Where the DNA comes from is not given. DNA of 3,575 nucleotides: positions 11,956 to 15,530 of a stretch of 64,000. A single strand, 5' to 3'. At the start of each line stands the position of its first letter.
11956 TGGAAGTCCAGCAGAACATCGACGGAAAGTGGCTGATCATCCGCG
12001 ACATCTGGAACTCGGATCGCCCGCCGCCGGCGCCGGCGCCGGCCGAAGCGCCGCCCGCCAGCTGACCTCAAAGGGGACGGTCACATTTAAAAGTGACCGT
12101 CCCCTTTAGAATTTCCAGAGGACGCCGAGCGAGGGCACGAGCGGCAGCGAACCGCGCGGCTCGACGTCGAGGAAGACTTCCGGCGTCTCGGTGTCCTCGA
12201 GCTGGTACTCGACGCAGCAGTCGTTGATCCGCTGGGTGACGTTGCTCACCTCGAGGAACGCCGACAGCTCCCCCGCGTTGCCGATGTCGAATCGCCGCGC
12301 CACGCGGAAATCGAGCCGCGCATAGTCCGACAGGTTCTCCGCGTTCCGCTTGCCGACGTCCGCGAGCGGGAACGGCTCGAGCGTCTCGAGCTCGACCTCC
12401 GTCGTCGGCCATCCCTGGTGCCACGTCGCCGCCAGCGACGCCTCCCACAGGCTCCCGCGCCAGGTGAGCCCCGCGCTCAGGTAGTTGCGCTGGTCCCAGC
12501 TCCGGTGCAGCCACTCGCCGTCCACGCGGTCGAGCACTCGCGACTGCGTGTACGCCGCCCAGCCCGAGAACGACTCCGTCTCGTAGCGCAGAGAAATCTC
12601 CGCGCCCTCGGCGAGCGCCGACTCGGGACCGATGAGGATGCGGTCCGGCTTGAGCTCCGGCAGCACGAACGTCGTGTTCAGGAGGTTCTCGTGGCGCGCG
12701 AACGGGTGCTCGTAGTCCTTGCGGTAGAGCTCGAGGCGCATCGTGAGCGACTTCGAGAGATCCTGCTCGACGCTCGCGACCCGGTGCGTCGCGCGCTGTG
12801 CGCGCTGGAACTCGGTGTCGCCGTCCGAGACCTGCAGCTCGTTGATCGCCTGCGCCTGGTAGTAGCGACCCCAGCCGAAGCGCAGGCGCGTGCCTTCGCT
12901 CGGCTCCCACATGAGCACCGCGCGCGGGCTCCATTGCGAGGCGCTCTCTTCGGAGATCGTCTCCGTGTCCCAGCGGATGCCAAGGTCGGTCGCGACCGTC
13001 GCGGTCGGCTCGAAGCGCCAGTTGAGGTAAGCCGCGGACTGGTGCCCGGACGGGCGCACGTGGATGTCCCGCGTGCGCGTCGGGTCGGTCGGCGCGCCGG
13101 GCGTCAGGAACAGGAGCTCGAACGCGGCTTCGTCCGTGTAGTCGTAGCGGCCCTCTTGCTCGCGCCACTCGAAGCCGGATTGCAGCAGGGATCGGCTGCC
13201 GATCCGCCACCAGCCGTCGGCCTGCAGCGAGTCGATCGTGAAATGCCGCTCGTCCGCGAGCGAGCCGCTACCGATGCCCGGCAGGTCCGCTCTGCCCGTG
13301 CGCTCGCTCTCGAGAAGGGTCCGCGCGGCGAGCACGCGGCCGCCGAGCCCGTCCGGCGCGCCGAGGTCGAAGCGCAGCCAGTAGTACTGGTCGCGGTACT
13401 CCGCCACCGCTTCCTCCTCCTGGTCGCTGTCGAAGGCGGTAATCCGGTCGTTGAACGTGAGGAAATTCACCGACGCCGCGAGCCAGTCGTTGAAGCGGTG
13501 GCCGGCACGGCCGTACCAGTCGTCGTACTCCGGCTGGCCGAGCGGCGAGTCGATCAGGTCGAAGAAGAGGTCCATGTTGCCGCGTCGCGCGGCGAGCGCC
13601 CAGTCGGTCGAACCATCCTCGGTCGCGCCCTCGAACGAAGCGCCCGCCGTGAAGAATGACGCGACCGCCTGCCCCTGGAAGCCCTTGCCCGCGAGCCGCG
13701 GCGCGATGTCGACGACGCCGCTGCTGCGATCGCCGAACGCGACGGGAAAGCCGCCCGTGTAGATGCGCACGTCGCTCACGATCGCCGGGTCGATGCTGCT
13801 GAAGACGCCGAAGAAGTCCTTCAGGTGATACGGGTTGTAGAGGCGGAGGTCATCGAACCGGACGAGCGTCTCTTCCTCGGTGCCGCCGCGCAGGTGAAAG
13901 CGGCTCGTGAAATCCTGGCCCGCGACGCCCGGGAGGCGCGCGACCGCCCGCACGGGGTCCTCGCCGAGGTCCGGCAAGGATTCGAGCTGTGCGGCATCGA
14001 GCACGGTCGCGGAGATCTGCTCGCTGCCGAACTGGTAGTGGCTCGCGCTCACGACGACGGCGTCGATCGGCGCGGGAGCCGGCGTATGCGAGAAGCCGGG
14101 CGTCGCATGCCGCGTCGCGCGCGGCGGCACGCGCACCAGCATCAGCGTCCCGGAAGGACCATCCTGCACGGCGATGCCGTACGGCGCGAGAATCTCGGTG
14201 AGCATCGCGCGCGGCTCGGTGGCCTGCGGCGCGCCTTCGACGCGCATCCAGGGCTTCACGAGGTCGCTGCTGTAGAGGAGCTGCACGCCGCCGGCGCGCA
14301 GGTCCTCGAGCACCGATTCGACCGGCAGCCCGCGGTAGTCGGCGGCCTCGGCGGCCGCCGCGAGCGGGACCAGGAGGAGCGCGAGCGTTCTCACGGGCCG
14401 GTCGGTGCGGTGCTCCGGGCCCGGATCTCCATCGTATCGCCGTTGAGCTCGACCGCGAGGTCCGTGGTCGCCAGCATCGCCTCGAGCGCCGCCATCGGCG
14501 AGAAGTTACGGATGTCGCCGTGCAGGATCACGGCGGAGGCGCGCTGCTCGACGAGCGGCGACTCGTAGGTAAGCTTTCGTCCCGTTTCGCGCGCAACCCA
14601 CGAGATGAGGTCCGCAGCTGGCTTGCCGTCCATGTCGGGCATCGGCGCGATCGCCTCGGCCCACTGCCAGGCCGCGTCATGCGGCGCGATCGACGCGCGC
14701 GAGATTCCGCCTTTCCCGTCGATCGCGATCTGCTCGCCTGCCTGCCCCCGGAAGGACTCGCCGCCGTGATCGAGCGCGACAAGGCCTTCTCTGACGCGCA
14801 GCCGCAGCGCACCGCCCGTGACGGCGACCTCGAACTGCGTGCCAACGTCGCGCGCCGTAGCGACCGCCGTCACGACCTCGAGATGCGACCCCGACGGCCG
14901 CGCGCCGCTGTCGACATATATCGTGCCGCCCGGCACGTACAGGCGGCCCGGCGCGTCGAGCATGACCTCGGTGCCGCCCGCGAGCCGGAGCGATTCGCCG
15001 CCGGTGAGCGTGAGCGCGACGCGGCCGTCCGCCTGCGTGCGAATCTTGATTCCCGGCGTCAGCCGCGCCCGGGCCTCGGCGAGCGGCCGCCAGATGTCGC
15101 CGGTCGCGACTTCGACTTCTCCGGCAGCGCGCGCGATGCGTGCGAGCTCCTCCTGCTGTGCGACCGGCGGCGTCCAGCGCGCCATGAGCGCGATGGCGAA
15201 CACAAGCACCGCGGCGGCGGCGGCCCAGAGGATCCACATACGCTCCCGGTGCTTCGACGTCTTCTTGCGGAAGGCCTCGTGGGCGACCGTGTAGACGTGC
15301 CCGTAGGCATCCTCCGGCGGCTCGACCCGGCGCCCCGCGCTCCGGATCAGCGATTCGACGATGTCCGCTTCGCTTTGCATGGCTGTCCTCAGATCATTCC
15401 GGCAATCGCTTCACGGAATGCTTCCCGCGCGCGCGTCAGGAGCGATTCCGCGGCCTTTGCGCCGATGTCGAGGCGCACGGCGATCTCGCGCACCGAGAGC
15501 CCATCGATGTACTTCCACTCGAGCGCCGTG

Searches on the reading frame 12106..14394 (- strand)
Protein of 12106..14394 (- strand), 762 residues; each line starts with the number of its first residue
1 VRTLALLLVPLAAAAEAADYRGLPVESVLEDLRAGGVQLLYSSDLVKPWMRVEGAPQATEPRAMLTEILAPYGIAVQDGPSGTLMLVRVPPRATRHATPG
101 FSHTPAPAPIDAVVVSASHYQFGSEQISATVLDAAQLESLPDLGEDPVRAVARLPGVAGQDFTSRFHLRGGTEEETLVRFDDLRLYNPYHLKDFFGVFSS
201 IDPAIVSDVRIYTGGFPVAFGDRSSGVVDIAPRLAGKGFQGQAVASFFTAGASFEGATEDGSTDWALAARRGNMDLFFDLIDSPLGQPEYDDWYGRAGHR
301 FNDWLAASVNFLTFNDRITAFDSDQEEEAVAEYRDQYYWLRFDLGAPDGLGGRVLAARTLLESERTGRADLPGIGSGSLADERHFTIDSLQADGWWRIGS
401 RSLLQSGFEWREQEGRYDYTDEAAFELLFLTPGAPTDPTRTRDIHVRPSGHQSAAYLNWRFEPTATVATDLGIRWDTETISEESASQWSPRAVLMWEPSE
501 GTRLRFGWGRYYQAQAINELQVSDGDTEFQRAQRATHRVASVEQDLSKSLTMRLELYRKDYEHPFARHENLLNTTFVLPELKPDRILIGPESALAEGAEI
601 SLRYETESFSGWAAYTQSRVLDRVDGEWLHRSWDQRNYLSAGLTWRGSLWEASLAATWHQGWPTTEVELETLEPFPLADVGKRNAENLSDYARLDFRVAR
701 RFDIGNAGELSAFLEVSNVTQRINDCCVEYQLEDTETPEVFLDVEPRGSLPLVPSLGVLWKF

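Call 39: search_protein_families(library=pfam, proteins=[window:12106-14394:-], max_evalue=0.00001)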
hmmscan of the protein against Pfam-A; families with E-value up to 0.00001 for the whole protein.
window:12106-14394:- (762 aa): 2 families
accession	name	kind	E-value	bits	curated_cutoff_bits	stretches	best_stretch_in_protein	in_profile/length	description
PF00593.30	TonB_dep_Rec_b-barrel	-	1.1e-16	62.2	27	1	264-719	20-436/436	TonB dependent receptor-like, beta-barrel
PF07715.20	Plug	-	1.9e-07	32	23.9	1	127-227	7-106/107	TonB-dependent Receptor Plug Domain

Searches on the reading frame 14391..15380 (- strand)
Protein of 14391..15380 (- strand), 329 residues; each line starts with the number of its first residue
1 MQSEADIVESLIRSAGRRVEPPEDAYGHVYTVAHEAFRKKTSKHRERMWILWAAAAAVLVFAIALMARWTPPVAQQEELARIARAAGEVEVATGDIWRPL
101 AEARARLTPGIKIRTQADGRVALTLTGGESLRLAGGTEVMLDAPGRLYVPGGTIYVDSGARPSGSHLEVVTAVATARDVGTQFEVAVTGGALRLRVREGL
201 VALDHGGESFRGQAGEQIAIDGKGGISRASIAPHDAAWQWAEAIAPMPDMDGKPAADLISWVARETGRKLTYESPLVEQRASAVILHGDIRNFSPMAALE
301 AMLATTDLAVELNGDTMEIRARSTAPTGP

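Call 39: search_protein_families(library=pfam, proteins=[window:14391-15380:-], max_evalue=0.00001)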
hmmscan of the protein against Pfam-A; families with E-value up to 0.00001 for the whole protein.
window:14391-15380:- (329 aa): 1 family
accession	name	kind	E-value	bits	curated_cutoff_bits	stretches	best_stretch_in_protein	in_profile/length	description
PF04773.18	FecR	-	2.2e-09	38.1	24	1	112-201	2-96/97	FecR protein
